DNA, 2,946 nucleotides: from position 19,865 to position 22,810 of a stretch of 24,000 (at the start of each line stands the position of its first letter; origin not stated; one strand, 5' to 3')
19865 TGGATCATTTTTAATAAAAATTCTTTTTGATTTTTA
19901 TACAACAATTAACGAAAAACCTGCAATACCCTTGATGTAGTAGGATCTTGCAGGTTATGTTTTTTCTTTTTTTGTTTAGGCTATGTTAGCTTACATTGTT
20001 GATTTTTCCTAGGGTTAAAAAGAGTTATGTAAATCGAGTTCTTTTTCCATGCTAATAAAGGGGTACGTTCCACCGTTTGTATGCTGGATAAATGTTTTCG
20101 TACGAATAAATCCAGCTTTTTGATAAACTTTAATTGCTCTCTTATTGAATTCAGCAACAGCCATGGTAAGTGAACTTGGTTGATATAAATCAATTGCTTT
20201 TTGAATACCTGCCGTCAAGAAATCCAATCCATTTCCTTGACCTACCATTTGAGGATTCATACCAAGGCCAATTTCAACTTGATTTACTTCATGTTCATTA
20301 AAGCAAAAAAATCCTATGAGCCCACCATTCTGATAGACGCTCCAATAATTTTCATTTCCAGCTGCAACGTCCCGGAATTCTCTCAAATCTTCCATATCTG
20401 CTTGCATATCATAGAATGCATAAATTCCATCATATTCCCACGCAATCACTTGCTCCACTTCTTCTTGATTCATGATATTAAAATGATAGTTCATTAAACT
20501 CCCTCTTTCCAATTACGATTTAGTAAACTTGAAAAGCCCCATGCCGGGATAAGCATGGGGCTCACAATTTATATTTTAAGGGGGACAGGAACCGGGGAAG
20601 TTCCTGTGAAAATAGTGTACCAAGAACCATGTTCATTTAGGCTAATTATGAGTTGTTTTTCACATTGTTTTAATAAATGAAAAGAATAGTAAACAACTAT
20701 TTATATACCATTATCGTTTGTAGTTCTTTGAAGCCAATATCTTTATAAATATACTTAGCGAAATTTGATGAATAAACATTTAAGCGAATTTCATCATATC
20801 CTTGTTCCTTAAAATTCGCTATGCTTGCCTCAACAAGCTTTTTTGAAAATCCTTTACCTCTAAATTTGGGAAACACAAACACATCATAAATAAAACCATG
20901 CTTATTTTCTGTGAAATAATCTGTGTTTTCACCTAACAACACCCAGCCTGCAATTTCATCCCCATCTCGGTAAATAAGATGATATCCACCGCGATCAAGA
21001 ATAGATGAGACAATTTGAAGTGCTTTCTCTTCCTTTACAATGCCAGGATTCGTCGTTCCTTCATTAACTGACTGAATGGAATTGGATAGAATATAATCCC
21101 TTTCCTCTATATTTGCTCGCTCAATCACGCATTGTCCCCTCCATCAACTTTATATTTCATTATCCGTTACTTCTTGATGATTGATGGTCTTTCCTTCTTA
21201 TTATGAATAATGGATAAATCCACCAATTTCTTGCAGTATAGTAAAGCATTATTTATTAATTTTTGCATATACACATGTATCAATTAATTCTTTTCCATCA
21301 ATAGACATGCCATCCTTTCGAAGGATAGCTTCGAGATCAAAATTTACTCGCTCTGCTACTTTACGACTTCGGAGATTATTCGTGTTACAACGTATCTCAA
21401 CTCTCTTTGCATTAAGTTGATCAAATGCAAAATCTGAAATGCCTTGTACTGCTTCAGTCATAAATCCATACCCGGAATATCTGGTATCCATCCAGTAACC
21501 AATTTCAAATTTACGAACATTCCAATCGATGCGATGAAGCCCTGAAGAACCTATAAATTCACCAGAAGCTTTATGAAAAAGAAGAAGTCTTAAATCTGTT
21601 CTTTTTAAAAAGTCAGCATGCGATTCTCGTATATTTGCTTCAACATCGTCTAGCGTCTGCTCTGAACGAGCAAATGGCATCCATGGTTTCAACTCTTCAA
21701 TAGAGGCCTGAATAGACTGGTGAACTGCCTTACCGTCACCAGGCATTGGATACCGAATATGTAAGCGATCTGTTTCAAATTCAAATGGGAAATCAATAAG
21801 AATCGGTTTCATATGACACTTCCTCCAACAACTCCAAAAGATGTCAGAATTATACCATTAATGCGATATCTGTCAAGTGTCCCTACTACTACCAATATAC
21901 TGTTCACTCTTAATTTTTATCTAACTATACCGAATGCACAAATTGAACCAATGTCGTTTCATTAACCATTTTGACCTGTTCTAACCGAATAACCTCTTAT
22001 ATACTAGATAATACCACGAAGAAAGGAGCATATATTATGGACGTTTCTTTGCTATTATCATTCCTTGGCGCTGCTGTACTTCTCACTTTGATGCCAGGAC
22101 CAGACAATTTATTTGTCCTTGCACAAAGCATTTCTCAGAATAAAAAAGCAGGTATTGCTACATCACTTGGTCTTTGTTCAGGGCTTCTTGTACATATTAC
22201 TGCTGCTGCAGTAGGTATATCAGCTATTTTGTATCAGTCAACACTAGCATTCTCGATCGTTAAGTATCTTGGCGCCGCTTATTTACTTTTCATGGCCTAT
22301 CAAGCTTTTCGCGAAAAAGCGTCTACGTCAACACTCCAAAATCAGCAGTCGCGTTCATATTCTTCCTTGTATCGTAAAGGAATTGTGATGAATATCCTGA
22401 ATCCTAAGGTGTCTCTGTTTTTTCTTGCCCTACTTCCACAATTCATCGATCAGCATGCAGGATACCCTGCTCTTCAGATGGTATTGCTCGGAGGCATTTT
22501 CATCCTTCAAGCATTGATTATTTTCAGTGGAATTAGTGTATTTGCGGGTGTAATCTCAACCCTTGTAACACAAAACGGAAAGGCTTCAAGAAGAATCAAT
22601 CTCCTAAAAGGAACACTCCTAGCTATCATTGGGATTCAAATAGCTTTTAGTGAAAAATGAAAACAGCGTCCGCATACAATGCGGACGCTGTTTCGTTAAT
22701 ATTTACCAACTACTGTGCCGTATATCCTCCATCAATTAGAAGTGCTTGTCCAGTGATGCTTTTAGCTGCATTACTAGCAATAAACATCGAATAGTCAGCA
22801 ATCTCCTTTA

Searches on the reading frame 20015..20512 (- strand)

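Call 9: search_protein_families(library=pfam, proteins=[window:20015-20512:-], max_evalue=0.001)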
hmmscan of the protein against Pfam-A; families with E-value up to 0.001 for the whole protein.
window:20015-20512:- (165 aa): 4 families
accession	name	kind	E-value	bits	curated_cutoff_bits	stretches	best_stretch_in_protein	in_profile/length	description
PF13302.13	Acetyltransf_3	-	2.4e-09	38.4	25.4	1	9-135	15-137/138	Acetyltransferase (GNAT) domain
PF00583.31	Acetyltransf_1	-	5.8e-08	33.5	20.7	1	33-135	14-116/116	Acetyltransferase (GNAT) family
PF13673.13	Acetyltransf_10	-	0.00031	21.1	23.6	1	26-159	6-128/128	Acetyltransferase (GNAT) domain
PF13508.13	Acetyltransf_7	-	0.00036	21.3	27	1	53-136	2-83/84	Acetyltransferase (GNAT) domain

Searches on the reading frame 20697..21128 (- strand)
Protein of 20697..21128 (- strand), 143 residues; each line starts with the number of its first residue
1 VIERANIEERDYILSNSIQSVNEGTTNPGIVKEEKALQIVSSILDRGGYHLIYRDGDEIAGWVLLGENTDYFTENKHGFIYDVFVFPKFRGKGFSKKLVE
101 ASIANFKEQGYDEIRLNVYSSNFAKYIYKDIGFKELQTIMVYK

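Call 9: search_protein_families(library=pfam, proteins=[window:20697-21128:-], max_evalue=0.001)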
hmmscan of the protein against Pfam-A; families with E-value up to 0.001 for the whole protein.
window:20697-21128:- (143 aa): 7 families
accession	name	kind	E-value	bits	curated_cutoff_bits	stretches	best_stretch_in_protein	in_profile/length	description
PF00583.31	Acetyltransf_1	-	6.5e-14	52.6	20.7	1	43-124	28-106/116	Acetyltransferase (GNAT) family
PF13673.13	Acetyltransf_10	-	1.5e-13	51.3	23.6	1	43-137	26-111/128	Acetyltransferase (GNAT) domain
PF13508.13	Acetyltransf_7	-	4.5e-10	40.2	27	1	48-135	3-84/84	Acetyltransferase (GNAT) domain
PF08445.16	FR47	-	5.6e-08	33.1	22.1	1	71-137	15-81/86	FR47-like protein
PF17013.11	Acetyltransf_15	-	2.7e-06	27.4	35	1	53-112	63-111/210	Putative acetyl-transferase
PF14542.12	Acetyltransf_CG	-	9e-05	23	30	1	70-111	16-58/80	GCN5-related N-acetyl-transferase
PF13527.13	Acetyltransf_9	-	0.00044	20.7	25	1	38-112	32-107/127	Acetyltransferase (GNAT) domain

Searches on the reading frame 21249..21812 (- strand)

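Call 9: search_protein_families(library=pfam, proteins=[window:21249-21812:-], max_evalue=0.001)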
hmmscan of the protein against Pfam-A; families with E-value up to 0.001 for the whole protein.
window:21249-21812:- (187 aa): 3 families
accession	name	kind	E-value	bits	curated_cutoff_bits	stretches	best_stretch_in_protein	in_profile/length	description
PF13302.13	Acetyltransf_3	-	2.3e-26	93.6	25.4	1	16-158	1-137/138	Acetyltransferase (GNAT) domain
PF00583.31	Acetyltransf_1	-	6.7e-09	36.5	20.7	1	56-158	23-116/116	Acetyltransferase (GNAT) family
PF13420.13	Acetyltransf_4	-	1.3e-05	25.7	24.3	1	38-166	9-142/155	Acetyltransferase (GNAT) domain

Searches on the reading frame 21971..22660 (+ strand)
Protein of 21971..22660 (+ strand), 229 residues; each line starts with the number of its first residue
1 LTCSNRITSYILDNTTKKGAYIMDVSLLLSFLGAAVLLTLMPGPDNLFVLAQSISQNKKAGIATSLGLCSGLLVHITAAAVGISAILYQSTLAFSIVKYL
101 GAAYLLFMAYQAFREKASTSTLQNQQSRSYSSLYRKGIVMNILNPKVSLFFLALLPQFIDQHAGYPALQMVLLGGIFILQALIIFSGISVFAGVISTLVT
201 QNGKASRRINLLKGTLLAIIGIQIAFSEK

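Call 9: search_protein_families(library=pfam, proteins=[window:21971-22660:+], max_evalue=0.001)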
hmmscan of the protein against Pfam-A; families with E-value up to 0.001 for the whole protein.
window:21971-22660:+ (229 aa): 2 families
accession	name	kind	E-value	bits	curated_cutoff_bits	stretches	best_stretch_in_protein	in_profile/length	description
PF01810.24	LysE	-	1.2e-37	129.7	25.6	1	38-226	3-191/193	LysE type translocator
PF03741.22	TerC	-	0.00049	20.3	27.8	0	37-143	5-99/178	Integral membrane protein TerC family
